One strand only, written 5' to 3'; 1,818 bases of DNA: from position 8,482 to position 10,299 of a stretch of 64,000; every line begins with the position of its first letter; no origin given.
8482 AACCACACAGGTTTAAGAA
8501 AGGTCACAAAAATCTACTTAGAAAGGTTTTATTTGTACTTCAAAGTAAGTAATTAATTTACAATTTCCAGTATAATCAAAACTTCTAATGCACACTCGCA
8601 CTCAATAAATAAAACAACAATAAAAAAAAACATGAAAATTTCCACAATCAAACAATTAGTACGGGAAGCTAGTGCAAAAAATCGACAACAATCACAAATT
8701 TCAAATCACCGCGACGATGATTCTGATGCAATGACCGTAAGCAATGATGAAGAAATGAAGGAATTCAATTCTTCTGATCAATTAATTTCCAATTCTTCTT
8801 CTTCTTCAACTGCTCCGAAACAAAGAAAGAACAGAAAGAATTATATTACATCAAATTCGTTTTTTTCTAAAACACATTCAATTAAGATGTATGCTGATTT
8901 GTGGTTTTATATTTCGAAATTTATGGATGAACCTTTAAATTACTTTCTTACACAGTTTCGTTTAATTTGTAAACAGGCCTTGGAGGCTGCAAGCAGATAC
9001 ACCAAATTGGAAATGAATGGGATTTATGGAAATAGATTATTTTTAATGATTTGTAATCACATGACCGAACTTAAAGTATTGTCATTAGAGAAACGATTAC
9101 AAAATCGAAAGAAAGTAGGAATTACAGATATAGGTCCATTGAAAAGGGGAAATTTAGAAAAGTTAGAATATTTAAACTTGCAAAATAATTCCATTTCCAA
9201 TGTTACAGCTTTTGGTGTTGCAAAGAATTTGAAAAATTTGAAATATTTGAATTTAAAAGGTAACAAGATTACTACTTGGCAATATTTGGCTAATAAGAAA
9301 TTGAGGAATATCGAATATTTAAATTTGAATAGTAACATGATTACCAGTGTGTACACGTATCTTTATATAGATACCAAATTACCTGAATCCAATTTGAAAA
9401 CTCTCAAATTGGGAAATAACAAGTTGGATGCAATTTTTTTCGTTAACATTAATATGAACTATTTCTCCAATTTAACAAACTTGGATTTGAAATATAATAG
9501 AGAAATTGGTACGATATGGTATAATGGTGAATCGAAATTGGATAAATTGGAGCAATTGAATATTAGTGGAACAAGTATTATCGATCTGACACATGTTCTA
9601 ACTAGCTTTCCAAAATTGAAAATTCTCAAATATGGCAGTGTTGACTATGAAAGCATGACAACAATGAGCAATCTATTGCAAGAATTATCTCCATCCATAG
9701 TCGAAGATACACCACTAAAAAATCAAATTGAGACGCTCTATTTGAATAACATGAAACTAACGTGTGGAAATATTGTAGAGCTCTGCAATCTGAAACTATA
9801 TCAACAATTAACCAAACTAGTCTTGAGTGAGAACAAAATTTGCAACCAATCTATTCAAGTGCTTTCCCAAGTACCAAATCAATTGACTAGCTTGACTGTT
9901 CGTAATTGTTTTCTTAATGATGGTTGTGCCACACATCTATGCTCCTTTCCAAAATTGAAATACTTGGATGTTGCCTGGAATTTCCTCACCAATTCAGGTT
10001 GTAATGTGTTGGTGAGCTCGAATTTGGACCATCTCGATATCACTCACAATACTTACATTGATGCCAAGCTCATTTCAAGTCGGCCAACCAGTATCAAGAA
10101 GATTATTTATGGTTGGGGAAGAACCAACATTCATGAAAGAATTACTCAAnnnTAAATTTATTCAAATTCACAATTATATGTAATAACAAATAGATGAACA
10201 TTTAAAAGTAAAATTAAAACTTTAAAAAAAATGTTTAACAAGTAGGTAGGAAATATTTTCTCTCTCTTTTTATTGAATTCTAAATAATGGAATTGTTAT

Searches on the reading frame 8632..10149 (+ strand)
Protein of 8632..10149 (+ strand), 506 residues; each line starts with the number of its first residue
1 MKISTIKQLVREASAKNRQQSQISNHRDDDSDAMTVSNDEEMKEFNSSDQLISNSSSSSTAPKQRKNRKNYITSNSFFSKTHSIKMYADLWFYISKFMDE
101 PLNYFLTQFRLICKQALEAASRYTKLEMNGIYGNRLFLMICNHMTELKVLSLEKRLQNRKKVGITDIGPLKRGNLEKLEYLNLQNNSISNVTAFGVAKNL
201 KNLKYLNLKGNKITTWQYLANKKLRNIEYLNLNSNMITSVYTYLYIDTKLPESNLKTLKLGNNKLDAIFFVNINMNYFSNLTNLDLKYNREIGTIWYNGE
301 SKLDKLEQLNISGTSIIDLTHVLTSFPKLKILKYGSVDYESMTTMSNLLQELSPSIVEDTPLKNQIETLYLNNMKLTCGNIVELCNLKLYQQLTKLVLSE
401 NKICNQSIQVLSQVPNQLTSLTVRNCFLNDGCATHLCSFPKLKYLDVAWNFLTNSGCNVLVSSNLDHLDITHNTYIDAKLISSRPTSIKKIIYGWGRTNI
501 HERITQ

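Call 4: search_protein_families(library=pfam, proteins=[window:8632-10149:+], max_evalue=0.01)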
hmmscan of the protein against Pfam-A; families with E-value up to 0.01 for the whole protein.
window:8632-10149:+ (506 aa): 5 families
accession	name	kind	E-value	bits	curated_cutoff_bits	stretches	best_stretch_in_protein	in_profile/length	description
PF12799.13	LRR_4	-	4.4e-17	62.2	27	3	201-240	1-39/44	Leucine Rich repeats (2 copies)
PF13855.12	LRR_8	-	1.3e-13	50.9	27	1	177-237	2-61/61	Leucine rich repeat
PF00560.39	LRR_1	-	2.2e-07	30.1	20.6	0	177-190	1-14/23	Leucine Rich Repeat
PF13516.12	LRR_6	-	7.1e-05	23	23.4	0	201-214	3-16/24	Leucine Rich repeat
PF14580.12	LRR_9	-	0.006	16.6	30.5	0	377-454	50-127/175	Leucine-rich repeat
